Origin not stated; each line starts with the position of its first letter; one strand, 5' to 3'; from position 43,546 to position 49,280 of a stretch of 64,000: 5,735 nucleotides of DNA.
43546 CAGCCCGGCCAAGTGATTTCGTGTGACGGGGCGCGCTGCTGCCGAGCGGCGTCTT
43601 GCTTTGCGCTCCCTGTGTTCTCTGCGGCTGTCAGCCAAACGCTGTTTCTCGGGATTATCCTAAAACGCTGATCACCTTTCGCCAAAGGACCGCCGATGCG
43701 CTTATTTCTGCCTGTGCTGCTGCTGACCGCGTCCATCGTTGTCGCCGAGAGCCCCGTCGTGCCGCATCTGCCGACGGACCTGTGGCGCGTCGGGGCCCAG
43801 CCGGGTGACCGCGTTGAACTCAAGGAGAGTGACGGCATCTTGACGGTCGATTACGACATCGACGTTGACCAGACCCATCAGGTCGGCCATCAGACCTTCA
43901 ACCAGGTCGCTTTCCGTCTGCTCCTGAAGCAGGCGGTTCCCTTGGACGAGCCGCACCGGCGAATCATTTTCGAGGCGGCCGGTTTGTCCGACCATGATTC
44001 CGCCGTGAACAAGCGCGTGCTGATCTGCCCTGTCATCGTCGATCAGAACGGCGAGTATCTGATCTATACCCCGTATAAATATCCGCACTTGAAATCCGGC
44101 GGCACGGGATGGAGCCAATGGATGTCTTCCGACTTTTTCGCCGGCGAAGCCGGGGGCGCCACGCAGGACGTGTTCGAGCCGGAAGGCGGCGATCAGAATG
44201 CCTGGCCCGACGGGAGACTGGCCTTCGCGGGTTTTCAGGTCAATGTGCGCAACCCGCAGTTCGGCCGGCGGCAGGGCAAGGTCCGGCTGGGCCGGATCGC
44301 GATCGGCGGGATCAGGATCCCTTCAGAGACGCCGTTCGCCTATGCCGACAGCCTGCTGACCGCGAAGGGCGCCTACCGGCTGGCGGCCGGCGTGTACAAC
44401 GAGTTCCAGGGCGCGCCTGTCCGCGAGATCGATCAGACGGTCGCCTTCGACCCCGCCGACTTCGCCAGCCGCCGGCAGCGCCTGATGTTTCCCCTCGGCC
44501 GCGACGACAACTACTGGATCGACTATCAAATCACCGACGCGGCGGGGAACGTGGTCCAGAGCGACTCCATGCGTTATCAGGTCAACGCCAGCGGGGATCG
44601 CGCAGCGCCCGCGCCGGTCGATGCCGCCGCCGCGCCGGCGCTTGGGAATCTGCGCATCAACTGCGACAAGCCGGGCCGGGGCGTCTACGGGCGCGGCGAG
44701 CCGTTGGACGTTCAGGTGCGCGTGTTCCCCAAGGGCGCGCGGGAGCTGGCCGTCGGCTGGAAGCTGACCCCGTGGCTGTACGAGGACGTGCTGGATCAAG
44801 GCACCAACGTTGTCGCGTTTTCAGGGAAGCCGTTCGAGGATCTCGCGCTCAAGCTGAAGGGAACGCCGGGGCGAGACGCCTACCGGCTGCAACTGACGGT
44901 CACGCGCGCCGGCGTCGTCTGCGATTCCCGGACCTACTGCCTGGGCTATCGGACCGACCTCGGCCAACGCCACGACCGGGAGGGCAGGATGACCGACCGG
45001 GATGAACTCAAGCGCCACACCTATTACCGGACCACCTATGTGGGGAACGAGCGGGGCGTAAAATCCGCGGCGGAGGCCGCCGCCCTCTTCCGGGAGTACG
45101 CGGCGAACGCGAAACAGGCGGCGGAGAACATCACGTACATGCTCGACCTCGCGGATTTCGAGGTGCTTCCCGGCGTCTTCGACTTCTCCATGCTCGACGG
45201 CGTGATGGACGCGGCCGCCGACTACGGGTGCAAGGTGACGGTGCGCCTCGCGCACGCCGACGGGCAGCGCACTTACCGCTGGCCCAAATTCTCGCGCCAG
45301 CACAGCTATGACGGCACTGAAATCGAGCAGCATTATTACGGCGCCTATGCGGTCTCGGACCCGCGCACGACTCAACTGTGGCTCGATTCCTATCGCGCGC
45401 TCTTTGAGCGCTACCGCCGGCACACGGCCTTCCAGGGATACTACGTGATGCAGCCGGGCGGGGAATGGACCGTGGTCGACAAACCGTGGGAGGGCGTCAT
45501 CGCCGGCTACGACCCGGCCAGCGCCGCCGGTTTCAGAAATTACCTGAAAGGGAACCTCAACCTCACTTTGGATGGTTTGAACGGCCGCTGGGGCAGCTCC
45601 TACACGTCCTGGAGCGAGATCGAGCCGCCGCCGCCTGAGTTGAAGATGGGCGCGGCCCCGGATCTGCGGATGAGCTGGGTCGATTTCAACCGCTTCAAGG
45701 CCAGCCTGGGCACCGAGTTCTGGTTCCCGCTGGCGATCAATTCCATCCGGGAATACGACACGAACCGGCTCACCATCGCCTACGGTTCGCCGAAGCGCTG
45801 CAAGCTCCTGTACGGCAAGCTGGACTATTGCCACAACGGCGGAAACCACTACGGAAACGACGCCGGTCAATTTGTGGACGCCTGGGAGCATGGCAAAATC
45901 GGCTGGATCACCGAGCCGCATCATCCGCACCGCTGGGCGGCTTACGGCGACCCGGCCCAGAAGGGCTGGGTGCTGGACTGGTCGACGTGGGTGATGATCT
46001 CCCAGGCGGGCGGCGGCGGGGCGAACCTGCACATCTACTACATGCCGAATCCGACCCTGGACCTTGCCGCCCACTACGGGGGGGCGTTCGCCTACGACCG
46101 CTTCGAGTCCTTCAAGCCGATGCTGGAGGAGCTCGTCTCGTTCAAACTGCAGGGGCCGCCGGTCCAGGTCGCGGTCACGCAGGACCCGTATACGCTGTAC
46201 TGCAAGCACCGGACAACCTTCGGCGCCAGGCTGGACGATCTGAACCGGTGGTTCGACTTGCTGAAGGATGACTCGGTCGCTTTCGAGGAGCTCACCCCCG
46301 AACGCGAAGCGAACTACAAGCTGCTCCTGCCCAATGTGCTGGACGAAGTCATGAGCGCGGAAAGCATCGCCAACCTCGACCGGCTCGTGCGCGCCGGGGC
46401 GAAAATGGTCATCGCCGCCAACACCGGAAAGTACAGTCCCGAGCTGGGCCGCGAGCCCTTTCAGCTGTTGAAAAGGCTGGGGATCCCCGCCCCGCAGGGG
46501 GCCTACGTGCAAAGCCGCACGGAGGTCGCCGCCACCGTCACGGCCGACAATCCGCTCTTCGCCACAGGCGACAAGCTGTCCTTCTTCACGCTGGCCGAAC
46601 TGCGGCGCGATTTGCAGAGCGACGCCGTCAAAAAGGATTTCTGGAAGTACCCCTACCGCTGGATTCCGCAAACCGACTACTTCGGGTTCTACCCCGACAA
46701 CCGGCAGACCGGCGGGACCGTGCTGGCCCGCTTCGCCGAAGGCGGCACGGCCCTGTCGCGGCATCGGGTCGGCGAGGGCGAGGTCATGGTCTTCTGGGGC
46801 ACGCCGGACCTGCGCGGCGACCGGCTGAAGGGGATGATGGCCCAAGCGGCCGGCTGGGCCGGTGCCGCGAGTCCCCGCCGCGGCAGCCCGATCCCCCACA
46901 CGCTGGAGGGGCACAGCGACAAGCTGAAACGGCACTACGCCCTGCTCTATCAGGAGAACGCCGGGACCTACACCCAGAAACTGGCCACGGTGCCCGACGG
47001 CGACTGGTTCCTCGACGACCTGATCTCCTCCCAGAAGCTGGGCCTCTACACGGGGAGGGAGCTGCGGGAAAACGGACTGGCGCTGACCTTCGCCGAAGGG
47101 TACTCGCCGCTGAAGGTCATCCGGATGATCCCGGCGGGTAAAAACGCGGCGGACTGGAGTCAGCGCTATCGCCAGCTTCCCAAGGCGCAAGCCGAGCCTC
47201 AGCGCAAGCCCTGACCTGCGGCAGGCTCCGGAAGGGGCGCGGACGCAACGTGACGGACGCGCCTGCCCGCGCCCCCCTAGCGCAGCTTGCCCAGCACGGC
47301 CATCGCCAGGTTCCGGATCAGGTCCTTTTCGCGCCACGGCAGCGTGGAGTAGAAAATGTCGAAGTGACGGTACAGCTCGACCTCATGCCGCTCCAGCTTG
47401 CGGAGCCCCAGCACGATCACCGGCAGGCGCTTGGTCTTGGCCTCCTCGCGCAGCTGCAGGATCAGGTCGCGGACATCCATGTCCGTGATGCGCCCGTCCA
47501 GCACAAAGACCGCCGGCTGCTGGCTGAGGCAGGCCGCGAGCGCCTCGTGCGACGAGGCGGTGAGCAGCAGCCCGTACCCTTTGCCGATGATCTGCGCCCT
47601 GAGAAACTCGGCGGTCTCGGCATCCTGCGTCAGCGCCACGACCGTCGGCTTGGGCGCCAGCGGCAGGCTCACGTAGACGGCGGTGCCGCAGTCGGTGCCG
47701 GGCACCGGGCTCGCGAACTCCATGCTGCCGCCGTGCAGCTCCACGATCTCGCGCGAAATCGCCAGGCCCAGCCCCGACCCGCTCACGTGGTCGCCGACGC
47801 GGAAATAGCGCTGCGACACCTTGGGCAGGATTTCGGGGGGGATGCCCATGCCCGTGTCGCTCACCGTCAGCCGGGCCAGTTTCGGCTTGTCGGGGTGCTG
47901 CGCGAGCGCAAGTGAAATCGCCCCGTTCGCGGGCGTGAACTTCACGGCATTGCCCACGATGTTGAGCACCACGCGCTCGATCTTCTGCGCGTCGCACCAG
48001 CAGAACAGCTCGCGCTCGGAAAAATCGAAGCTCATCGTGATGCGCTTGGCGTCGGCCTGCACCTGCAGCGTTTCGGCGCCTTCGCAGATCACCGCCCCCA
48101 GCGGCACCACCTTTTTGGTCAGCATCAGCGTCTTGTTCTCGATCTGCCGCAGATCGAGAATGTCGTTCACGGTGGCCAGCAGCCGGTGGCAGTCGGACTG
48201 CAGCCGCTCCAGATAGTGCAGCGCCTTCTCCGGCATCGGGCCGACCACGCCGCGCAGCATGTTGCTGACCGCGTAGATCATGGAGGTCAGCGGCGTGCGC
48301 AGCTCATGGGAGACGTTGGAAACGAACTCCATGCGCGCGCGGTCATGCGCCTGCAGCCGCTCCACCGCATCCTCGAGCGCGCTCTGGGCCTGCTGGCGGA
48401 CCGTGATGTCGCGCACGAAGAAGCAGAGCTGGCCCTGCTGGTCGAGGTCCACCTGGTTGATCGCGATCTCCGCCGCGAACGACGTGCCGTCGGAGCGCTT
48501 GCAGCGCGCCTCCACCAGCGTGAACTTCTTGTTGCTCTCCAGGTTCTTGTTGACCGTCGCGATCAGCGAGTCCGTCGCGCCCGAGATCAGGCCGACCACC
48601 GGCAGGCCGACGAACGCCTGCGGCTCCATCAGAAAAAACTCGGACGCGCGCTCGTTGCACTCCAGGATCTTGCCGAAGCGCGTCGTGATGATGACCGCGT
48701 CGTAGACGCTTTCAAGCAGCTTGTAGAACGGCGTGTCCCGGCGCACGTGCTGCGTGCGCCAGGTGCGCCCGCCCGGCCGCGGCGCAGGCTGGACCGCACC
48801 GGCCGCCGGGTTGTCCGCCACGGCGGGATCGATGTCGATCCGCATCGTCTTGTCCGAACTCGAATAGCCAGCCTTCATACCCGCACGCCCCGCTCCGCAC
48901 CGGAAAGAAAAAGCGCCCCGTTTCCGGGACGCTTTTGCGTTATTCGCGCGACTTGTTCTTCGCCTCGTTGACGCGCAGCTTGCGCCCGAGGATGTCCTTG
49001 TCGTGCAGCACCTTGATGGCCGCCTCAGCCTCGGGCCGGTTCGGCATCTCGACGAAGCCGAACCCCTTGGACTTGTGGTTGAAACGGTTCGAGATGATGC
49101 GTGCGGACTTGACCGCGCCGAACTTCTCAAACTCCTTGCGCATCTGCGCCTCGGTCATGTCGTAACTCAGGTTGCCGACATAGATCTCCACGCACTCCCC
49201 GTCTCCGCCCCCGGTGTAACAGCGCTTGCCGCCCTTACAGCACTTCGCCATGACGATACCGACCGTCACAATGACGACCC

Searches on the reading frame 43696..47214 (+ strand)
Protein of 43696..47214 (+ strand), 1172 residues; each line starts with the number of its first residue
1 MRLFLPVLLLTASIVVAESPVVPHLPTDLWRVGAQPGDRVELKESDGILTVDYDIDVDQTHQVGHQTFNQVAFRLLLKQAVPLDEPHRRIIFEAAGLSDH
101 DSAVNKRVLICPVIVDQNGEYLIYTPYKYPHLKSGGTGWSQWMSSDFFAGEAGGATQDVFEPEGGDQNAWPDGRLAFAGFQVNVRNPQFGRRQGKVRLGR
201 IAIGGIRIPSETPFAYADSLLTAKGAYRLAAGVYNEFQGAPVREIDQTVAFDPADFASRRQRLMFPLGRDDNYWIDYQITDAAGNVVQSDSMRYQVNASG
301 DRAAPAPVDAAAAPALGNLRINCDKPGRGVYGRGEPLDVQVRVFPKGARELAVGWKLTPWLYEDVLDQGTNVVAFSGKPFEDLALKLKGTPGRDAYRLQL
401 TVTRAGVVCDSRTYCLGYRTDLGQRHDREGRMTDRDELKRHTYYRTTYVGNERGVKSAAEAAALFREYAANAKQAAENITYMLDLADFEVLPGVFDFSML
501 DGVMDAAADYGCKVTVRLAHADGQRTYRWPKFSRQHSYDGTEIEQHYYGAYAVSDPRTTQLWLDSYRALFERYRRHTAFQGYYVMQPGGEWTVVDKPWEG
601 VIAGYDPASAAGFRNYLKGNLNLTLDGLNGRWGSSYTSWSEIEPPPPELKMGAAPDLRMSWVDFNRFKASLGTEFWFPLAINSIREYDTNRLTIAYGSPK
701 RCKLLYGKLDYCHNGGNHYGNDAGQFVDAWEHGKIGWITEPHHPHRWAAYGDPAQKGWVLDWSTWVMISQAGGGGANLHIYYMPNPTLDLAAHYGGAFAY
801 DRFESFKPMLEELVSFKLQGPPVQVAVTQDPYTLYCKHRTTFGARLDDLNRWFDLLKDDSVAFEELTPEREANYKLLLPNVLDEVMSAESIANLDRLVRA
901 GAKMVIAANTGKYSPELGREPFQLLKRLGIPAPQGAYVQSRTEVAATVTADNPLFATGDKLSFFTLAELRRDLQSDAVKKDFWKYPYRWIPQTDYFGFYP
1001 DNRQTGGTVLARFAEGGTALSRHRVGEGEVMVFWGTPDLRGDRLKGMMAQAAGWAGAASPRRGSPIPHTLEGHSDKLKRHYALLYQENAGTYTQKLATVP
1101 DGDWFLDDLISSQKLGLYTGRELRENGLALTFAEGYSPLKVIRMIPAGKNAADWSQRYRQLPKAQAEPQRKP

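Call 54: search_protein_families(library=pfam, proteins=[window:43696-47214:+], max_evalue=0.001)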
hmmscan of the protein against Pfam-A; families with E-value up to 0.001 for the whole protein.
window:43696-47214:+ (1172 aa): 1 family
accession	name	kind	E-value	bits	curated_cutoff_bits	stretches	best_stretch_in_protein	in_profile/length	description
PF02449.21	Glyco_hydro_42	-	2.2e-10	40.9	21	1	492-691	41-231/376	Beta-galactosidase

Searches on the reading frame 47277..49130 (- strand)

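Call 54: search_protein_families(library=pfam, proteins=[window:47277-49130:-], max_evalue=0.001)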
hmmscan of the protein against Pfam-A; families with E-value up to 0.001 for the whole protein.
window:47277-49130:- (617 aa): 4 families
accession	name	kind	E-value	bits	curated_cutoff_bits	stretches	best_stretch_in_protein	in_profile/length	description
PF02518.31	HATPase_c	-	8.5e-23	81.4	26.4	1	380-492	2-110/111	Histidine kinase-, DNA gyrase B-, and HSP90-like ATPase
PF00512.31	HisKA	-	1.5e-15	57.4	26.9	1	266-332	2-65/66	His Kinase A (phospho-acceptor) domain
PF13426.13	PAS_9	-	2.4e-07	31.4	27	1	144-243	2-102/103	PAS domain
PF00989.32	PAS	-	1.2e-06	28.9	22.6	1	137-242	5-113/113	PAS fold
